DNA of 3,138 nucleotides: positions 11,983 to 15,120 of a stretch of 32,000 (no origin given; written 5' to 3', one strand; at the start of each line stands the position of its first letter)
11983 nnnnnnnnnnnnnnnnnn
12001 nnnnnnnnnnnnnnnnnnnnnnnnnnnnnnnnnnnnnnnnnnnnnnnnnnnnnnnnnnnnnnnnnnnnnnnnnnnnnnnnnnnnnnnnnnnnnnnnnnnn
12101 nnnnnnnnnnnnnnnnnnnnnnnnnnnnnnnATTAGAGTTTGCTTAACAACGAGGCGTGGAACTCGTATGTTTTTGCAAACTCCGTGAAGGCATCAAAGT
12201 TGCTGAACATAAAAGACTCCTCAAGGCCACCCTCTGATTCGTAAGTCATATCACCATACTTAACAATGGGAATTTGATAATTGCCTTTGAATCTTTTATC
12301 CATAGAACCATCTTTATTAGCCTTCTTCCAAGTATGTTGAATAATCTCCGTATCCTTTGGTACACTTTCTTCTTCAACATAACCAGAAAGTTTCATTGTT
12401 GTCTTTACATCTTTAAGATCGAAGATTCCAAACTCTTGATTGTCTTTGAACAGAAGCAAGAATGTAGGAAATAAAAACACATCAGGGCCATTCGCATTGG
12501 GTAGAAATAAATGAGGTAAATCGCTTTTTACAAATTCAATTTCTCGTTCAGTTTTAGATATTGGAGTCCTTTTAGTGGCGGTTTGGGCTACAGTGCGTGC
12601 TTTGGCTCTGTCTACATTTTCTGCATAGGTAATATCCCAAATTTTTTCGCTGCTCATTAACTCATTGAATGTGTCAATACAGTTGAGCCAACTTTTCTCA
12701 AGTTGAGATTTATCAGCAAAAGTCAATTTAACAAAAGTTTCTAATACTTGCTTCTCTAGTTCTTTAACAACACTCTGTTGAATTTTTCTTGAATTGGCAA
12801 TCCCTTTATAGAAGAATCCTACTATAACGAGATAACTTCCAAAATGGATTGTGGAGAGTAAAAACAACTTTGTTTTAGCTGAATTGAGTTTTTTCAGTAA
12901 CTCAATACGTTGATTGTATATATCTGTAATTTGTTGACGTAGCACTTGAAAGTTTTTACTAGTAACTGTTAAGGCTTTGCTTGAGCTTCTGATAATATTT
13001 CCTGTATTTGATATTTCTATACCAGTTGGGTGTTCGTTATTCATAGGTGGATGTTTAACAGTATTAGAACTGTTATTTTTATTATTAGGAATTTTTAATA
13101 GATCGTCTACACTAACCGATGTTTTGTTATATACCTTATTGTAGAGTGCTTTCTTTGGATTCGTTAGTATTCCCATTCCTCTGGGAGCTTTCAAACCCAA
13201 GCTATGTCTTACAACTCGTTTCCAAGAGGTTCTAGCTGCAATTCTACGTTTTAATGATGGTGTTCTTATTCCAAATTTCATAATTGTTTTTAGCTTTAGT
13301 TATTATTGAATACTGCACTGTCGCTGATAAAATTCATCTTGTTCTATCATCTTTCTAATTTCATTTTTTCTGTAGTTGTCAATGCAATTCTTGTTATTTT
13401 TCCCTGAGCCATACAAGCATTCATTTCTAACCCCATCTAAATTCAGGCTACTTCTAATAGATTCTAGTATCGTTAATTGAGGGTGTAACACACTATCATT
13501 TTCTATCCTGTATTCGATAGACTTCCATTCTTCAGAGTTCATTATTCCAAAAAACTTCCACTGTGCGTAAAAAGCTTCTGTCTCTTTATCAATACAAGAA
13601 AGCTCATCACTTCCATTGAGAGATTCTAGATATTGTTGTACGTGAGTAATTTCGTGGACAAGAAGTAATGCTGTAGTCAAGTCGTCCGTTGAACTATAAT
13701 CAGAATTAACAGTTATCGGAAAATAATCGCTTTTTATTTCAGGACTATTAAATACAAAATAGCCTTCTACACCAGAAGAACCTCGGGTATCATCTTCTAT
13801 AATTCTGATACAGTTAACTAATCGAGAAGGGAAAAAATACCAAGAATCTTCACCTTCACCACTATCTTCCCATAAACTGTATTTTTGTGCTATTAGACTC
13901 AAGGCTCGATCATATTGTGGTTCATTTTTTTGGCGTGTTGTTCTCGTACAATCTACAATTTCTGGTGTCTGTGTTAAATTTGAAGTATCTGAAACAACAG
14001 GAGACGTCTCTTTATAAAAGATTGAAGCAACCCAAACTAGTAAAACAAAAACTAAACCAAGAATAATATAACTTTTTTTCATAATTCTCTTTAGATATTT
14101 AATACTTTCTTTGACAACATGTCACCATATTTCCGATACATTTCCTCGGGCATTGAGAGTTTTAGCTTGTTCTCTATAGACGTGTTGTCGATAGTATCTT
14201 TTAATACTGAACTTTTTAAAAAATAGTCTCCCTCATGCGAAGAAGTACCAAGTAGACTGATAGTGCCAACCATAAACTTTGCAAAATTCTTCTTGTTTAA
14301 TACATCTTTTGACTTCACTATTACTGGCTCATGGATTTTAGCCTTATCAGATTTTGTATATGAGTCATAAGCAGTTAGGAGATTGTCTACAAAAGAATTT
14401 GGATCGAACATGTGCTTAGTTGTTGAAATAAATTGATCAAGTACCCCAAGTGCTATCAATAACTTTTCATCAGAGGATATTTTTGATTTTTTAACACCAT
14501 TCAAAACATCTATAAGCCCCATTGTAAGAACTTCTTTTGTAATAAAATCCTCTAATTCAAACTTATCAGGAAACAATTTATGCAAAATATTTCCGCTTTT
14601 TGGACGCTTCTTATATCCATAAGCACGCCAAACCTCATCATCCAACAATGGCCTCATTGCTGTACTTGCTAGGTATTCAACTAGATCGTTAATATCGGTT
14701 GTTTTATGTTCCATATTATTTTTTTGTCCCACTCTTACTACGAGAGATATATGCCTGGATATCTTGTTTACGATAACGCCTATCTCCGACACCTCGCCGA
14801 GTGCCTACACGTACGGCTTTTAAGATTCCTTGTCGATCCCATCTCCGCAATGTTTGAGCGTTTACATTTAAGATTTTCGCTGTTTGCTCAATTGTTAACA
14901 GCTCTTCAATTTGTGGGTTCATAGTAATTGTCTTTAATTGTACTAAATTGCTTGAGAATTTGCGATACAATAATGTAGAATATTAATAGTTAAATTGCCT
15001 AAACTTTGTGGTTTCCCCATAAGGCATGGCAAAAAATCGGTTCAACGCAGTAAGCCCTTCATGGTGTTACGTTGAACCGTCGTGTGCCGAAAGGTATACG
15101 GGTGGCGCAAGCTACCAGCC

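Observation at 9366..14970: Seven-gene, near gap-free operon of unrecognisable proteins as cargo of the integrated element: candidate undescribed conflict/defence system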

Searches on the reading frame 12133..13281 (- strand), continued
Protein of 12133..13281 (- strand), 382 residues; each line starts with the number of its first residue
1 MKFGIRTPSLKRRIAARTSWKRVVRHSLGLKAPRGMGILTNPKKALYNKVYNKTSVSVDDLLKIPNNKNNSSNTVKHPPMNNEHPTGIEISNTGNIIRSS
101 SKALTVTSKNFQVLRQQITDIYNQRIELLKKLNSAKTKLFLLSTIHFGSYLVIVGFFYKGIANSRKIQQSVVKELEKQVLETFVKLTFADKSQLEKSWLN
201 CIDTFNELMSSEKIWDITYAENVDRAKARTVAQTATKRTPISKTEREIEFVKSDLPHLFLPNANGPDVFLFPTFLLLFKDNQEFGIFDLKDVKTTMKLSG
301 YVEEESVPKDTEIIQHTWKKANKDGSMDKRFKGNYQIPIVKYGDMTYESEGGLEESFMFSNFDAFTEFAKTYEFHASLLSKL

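Call 57: search_protein_families(library=pfam, proteins=[L066:1751-3310:-, L073:4878-6056:+, L073:6098-6865:-, L073:7887-9092:+, L050:6314-7504:+, L083:6198-7223:+, L057:4479-6026:+, L044:4243-5727:-, L046:5361-6461:-, L047:8905-12567:-], max_evalue=0.001)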
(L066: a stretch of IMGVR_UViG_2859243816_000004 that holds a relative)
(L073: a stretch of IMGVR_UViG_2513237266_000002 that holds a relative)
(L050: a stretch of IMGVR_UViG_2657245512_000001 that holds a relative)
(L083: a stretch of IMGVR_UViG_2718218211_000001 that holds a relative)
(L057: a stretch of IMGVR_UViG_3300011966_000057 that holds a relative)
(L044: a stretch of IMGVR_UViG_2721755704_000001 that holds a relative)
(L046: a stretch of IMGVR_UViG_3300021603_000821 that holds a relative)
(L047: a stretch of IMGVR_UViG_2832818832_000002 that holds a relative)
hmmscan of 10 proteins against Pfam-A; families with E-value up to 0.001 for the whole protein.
L066:1751-3310:- (519 aa): 2 families
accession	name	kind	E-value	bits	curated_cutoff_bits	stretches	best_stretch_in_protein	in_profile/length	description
PF00563.25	EAL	-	1.7e-56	191.7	31.3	1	271-503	3-236/236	EAL domain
PF12792.12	CSS-motif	-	5.7e-09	36.1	23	1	38-228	3-197/209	CSS motif domain associated with EAL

L073:4878-6056:+ (392 aa): 6 families
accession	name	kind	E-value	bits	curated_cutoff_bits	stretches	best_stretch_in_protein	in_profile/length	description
PF12167.14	Arm-DNA-bind_2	-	2.6e-18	66.2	22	1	12-80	1-65/65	Arm DNA-binding domain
PF00589.27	Phage_integrase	-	1.1e-17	64.8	27.1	1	211-373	9-165/172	Phage integrase family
PF13102.12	Phage_int_SAM_5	-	1.6e-05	25.7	22.3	1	96-180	4-93/98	Phage integrase SAM-like domain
PF14659.12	Phage_int_SAM_3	-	5.8e-05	23.7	22.6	1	95-145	3-54/58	Phage integrase, N-terminal SAM-like domain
PF02899.23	Phage_int_SAM_1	-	0.00019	22.1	22.3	1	99-165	2-75/83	Phage integrase, N-terminal SAM-like domain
PF24426.1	HTH_NDX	-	0.00092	19.5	27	0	130-153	34-57/65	NDX Homeobox-like domain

L073:6098-6865:- (255 aa): 0 families

L073:7887-9092:+ (401 aa): 1 family
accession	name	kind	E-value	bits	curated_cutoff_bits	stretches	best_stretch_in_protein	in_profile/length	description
PF14020.11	DUF4236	-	3.1e-21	76.1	27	1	3-56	1-55/55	Protein of unknown function (DUF4236)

L050:6314-7504:+ (396 aa): 3 families
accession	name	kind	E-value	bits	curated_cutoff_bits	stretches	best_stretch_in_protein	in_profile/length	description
PF12167.14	Arm-DNA-bind_2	-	9.7e-22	77.2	22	1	10-77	1-64/65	Arm DNA-binding domain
PF00589.27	Phage_integrase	-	2.7e-17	63.5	27.1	1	202-372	3-167/172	Phage integrase family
PF13102.12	Phage_int_SAM_5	-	7.1e-05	23.5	22.3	1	94-178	4-93/98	Phage integrase SAM-like domain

L083:6198-7223:+ (341 aa): 2 families
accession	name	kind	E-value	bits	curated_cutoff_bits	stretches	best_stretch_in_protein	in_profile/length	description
PF24624.1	Int_N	-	1.8e-27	96.4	27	1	57-167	1-100/100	Phage integrase, N-terminal domain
PF00589.27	Phage_integrase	-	8.7e-24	84.7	27.1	2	261-322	111-170/172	Phage integrase family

L057:4479-6026:+ (515 aa): 0 families

L044:4243-5727:- (494 aa): 1 family
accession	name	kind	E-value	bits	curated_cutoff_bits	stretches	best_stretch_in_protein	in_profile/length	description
PF01555.25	N6_N4_Mtase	-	2.1e-08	34.9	26.7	1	342-473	1-116/221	DNA methylase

L046:5361-6461:- (366 aa): 0 families

L047:8905-12567:- (1220 aa): 4 families
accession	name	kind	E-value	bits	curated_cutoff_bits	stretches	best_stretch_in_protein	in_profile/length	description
PF20155.4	TMP_3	-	3.6e-36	125.1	41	1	277-465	6-192/192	Tape measure protein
PF25014.1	NET2A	-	4.4e-05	23.9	33.1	1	70-217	30-174/235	NET2A-like domain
PF13166.12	AAA_13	-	0.0002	20.6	36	1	49-225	282-466/713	AAA domain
PF05010.19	TACC_C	-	0.00077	19.7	29.9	1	107-220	10-127/201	Transforming acidic coiled-coil-containing protein (TACC), C-terminal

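Call 58: predict_structure(alignment_id=A3)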
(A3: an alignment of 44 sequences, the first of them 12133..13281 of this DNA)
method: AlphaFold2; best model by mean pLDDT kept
length: 382 residues; sequences in the alignment: 44
mean_pLDDT: 77.3   pTM: 0.64
mean pLDDT of the five models: 77.3, 75.9, 75.2, 73.3, 73.1
residues with pLDDT >= 90: 108; 70-90: 167; 50-70: 60; < 50: 47
segments of 3 or more residues with pLDDT < 50: 1-6, 54-93
pLDDT, mean of each block of 10 residues (from residue 1): 49 64 60 60 67 49 42 38 35 61 71 84 89 91 82 62 85 90 79 86 95 89 79 84 82 90 88 90 85 90 89 90 86 89 91 89 96 92 83
secondary structure, 60 per line:
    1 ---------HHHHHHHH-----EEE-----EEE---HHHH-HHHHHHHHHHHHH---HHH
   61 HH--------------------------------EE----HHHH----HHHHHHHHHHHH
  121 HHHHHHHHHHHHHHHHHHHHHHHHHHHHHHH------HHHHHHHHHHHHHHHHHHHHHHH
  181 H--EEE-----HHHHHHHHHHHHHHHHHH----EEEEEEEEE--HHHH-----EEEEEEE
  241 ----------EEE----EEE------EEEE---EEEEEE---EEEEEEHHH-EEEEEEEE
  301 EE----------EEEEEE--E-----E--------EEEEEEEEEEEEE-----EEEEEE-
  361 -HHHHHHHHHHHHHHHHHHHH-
elements in order: H10-17 E23-25 E31-33 H37-40 H42-54 H58-62 H101-104 H109-151 H158-181 E184-186 H192-209 E214-222 H225-228 E234-240 E251-253 E258-260 E267-270 E274-279 E283-288 E293-302 E313-318 E336-348 E354-359 H362-381

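Call 63: fold_search(model_id=the predicted structure, library=pdb)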
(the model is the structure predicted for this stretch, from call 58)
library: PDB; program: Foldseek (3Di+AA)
matches with E <= 10: 203; with E <= 0.001: 0
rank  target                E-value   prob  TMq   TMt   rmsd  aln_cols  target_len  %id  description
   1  6nf1                  2.3e-02  0.47  0.15  0.12  16.1       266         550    8  Vav1 inhibited by an allosteric inhibitor: Vav1 inhibitors block GEF activity (released 2019-12-25)
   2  2rlo_MODEL_1_A        3.8e-02  0.66  0.18  0.40   8.9       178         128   12  Split PH domain of PI3-kinase enhancer (released 2008-04-29)
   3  5ukl_A                6.1e-02  0.28  0.16  0.10  17.4       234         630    8  Human GRK2 in complex with Gbetagamma subunits and CCG222886 (14bd) (released 2017-04-05)
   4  5wg5_A                7.6e-02  0.30  0.16  0.11  18.2       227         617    7  Human GRK2 in complex with Gbetagamma subunits and CCG224061 (released 2017-12-27)
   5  4chj                  9.1e-02  0.60  0.17  0.42   9.8       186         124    6  Structure of Inner Membrane Complex (IMC) Sub-compartment Protein 3 (ISP3) from Toxoplasma gondii (released 2014-04-09)
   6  3tvv_B                1.1e-01  0.69  0.18  0.27   5.8       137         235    6  Structure of the tandem PH domains of Rtt106 (residues 68-315) (released 2012-02-01)
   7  3fpp_B                1.1e-01  0.41  0.19  0.26  18.2       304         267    8  Crystal structure of E.coli MacA (released 2009-04-28)
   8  3gyp                  1.2e-01  0.60  0.17  0.26   5.7       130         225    8  Rtt106p (released 2009-12-08)
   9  4pnk_A                1.2e-01  0.41  0.17  0.11  15.2       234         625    6  G protein-coupled receptor kinase 2 in complex with GSK180736A (released 2014-10-08)
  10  3v5w_A                1.3e-01  0.72  0.16  0.10   4.8       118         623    8  Human G Protein-Coupled Receptor Kinase 2 in Complex with Soluble Gbetagamma Subunits and Paroxetine (released 2012-09-26)
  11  2p0d                  1.4e-01  0.51  0.17  0.46  10.6       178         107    7  ArhGAP9 PH domain in complex with Ins(1,4,5)P3 (released 2007-03-27)
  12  5wg3_A                1.4e-01  0.30  0.16  0.11  17.8       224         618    7  Human GRK2 in complex with Gbetagamma subunits and CCG258748 (released 2017-12-27)
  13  5he1_A                1.4e-01  0.28  0.16  0.11  18.1       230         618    6  Human GRK2 in complex with Gbetagamma subunits and CCG224062 (released 2016-05-11)
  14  3tvv_A                1.5e-01  0.69  0.19  0.28   4.8       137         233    9  Structure of the tandem PH domains of Rtt106 (residues 68-315) (released 2012-02-01)
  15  5he2_A                1.5e-01  0.23  0.16  0.11  14.1       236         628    7  Bovine GRK2 in complex with Gbetagamma subunits and CCG224406 (released 2016-05-11)
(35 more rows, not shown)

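Call 68: search_protein_families(library=padloc, proteins=[L073:7887-9092:+], max_evalue=0.001)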
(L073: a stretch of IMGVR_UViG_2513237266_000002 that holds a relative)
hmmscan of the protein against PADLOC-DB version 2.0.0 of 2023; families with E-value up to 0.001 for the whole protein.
L073:7887-9092:+ (401 aa): 0 families

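Call 75: search_solved_structures(query=A3, max_evalue=1)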
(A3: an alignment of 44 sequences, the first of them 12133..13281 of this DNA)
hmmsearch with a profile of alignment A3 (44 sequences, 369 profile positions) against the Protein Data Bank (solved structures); distinct sequences matched with E-value up to 1: 1.
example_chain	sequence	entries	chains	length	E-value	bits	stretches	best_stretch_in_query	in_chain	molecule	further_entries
2v4h_A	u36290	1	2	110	0.44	13.2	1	92-168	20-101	NF-KAPPA-B ESSENTIAL MODULATOR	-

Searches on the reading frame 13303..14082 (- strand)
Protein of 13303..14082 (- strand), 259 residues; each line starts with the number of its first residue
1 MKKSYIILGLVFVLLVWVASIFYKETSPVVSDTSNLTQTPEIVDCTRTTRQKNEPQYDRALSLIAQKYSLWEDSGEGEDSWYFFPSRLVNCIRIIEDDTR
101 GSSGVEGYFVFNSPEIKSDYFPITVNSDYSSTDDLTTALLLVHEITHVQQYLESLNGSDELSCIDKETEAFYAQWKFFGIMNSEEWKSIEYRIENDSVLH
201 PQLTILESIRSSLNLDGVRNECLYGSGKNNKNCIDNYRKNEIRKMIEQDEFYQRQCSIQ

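Call 5: search_protein_families(library=pfam, proteins=[window:13303-14082:-], max_evalue=1)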
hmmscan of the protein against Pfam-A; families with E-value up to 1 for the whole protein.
window:13303-14082:- (259 aa): 2 families
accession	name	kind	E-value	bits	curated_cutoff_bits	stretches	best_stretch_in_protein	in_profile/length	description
PF20573.4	DUF6782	-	0.021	14.5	27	1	136-173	89-125/241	Putative metallopeptidase family (DUF6782)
PF12921.12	ATP13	-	0.045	14.1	26.7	1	175-214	25-64/114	Mitochondrial ATPase expression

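Call 6: search_protein_families(library=padloc, proteins=[window:13303-14082:-], max_evalue=1)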
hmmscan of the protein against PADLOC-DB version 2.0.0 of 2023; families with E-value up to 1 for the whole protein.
window:13303-14082:- (259 aa): 0 families

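Call 7: search_protein_families(library=phrogs, proteins=[window:13303-14082:-], max_evalue=1)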
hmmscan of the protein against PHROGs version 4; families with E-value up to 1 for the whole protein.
window:13303-14082:- (259 aa): 3 families
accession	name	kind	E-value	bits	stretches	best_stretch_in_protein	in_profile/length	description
phrog_3613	-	unknown function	0.014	16.4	1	61-93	46-78/95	-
phrog_16532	-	unknown function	0.042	15.1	1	102-153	48-95/138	-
phrog_10499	-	unknown function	0.15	13.3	1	118-153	62-94/149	-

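Call 8: search_protein_families(library=ncbifam, proteins=[window:13303-14082:-], max_evalue=1)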
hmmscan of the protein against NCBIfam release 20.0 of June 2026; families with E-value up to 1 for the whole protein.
window:13303-14082:- (259 aa): 1 family
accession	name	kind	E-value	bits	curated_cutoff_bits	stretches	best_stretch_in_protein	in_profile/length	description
TIGR04267.2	mod_HExxH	domain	0.18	11.8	40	1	131-176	57-100/177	aKG-HExxH-type peptide beta-hydroxylase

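Call 53: find_related_loci(query=window:13303-14082:-, collection=viral_contigs, flank=8000)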
Query window:13303-14082:- (259 aa) in viral_contigs; peptide patterns used: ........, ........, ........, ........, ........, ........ (x = any residue, [..] = any of these).
1 stretches matched a pattern, but none encodes a relative of the query by tblastn (E <= 1e-3).

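Call 74: search_solved_structures(query=window:13303-14082:-, max_evalue=1)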
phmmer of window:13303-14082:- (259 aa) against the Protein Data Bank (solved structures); distinct sequences matched with E-value up to 1: 0.

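Call 97: search_dna_similar(query=window:13303-14082:-, collection=phages, mode=protein, max_evalue=0.001, max_rows=8)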
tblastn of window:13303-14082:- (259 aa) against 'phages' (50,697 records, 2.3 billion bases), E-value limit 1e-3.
No match.

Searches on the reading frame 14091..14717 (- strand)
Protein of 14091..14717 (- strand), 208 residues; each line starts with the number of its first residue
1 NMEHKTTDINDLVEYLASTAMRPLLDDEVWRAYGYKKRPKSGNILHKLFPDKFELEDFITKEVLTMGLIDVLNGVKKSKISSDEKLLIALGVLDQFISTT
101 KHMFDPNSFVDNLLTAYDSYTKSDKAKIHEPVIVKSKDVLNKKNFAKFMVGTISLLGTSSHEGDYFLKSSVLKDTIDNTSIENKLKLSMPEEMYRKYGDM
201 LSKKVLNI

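Call 5: search_protein_families(library=pfam, proteins=[window:14091-14717:-], max_evalue=1)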
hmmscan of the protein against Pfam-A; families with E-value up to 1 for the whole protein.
window:14091-14717:- (208 aa): 1 family
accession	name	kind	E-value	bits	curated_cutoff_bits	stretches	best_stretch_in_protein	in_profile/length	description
PF24493.1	INTS4_8HBD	-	0.24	11.4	27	1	63-128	119-182/202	INTS4 8 helical bundle domain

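Call 6: search_protein_families(library=padloc, proteins=[window:14091-14717:-], max_evalue=1)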
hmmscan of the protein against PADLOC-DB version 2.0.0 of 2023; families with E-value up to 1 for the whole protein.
window:14091-14717:- (208 aa): 0 families

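Call 7: search_protein_families(library=phrogs, proteins=[window:14091-14717:-], max_evalue=1)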
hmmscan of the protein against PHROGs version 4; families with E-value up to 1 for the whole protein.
window:14091-14717:- (208 aa): 0 families

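Call 8: search_protein_families(library=ncbifam, proteins=[window:14091-14717:-], max_evalue=1)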
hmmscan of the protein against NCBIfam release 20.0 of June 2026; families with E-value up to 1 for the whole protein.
window:14091-14717:- (208 aa): 0 families

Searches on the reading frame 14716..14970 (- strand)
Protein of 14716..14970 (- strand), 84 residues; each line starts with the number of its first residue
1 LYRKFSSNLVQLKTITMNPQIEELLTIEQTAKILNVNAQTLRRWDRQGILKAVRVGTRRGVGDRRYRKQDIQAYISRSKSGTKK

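Call 5: search_protein_families(library=pfam, proteins=[window:14716-14970:-], max_evalue=1)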
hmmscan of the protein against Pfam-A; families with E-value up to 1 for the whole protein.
window:14716-14970:- (84 aa): 6 families
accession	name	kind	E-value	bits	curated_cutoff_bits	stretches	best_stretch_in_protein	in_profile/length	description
PF12728.13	HTH_17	-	3.7e-12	46.8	27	1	24-77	1-49/51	Helix-turn-helix domain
PF13411.12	MerR_1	-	1.3e-08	35.2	21.6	1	26-72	2-44/69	MerR HTH family regulatory protein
PF00376.29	MerR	-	6.3e-08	32.7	28.2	1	26-55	1-31/38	MerR family regulatory protein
PF13518.12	HTH_28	-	0.0066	16.9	25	1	26-46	14-34/52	Helix-turn-helix domain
PF13384.12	HTH_23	-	0.0069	16.6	24.6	1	23-44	16-37/50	Homeodomain-like domain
PF01527.26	HTH_Tnp_1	-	0.047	14.4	24.1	1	22-47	21-46/75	Transposase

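Call 6: search_protein_families(library=padloc, proteins=[window:14716-14970:-], max_evalue=1)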
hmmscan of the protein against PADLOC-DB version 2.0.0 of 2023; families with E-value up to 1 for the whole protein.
window:14716-14970:- (84 aa): 3 families
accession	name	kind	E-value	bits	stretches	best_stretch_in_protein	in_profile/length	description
PDLC04133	mad1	-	1.9e-12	45.3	1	22-73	3-49/60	mads_1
PDLC02271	AbiEi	-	0.0022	15.2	1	20-57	19-60/263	AbiEi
PDLC03348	MTase_II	-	0.0097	12.4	1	23-58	9-45/727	Type II methyltransferase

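Call 7: search_protein_families(library=phrogs, proteins=[window:14716-14970:-], max_evalue=1)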
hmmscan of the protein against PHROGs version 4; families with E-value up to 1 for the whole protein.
window:14716-14970:- (84 aa): 34 families (the best 25 are shown)
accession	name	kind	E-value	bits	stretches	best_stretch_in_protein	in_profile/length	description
phrog_66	-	integration and excision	4.9e-10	40.6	1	16-79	85-144/412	excisionase and transcriptional regulator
phrog_2907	-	integration and excision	1.7e-07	32.7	1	22-77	4-59/117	excisionase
phrog_4745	-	DNA, RNA and nucleotide metabolism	1.4e-06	29.1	1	15-79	22-88/107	DNA binding protein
phrog_6401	-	DNA, RNA and nucleotide metabolism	7.6e-06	26.7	1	21-81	6-62/64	DNA binding protein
phrog_57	-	head and packaging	1e-05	26.5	1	20-80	8-65/199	terminase small subunit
phrog_20793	-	unknown function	1.8e-05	25.7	1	26-77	9-57/86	-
phrog_6620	-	integration and excision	1.9e-05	25.3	1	25-77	2-51/201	transposase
phrog_1729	-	unknown function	3.3e-05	25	1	23-74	91-137/142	-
phrog_11671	-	unknown function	8.2e-05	23.7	1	24-72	7-52/146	-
phrog_668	-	DNA, RNA and nucleotide metabolism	0.00015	22.5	1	21-78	60-113/181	HTH DNA binding protein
phrog_1763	-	DNA, RNA and nucleotide metabolism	0.00016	22.3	1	23-51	5-33/60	HTH DNA binding protein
phrog_2474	-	transcription regulation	0.00017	22.5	1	13-71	37-92/118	MerR-like transcriptional regulator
phrog_1969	-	unknown function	0.0016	19.7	1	17-78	54-113/116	-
phrog_7735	-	integration and excision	0.0025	19.1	1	22-75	3-50/99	excisionase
phrog_10045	-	DNA, RNA and nucleotide metabolism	0.0026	18.5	1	20-74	16-66/74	HTH DNA binding protein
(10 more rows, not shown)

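Call 8: search_protein_families(library=ncbifam, proteins=[window:14716-14970:-], max_evalue=1)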
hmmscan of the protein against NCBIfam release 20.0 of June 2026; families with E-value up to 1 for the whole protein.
window:14716-14970:- (84 aa): 12 families
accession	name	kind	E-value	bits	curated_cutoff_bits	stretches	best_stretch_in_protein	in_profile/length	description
NF033787.1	HTH_BldC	subfamily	1.2e-09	37.9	77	1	23-73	1-47/49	BldC family transcriptional regulator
NF047375.1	HeatShock_HspR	equivalog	1.7e-07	31.1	105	1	23-73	2-48/92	heat shock protein transcriptional repressor HspR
TIGR01764.1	excise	domain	2.8e-07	30.8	28.8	1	24-76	1-48/49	excisionase family DNA-binding protein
NF033518.0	transpos_IS607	equivalog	6.1e-06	25.9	110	1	29-81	2-50/187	IS607 family transposase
TIGR02043.1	ZntR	equivalog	0.0062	16.7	167.95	1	25-73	2-47/131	Zn(2+)-responsive transcriptional regulator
TIGR02051.1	MerR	equivalog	0.0074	16.5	150.85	1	26-72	1-44/124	mercury resistance transcriptional regulator MerR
NF007069.0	PRK09514.1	equivalog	0.017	15.1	143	1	26-73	3-47/141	Zn(2+)-responsive transcriptional regulator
NF047377.1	heat_HspR_dupli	exception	0.02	14.4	300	1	27-71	129-169/214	heat shock protein transcriptional repressor HspR, fused homodimer type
NF040522.1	VC1465_fam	subfamily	0.024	14.7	70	1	25-46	10-31/111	VC1465 family Xer recombination activation factor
NF041849.1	trans_regNmlR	equivalog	0.033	14.2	175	1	26-73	2-46/117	stress response transcriptional regulator NmlR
NF010315.0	PRK13752.1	subfamily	0.074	13.1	261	1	23-70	6-50/144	mercury resistance transcriptional regulator MerR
TIGR02044.1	CueR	equivalog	0.088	12.9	147.4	1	26-79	2-54/127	Cu(I)-responsive transcriptional regulator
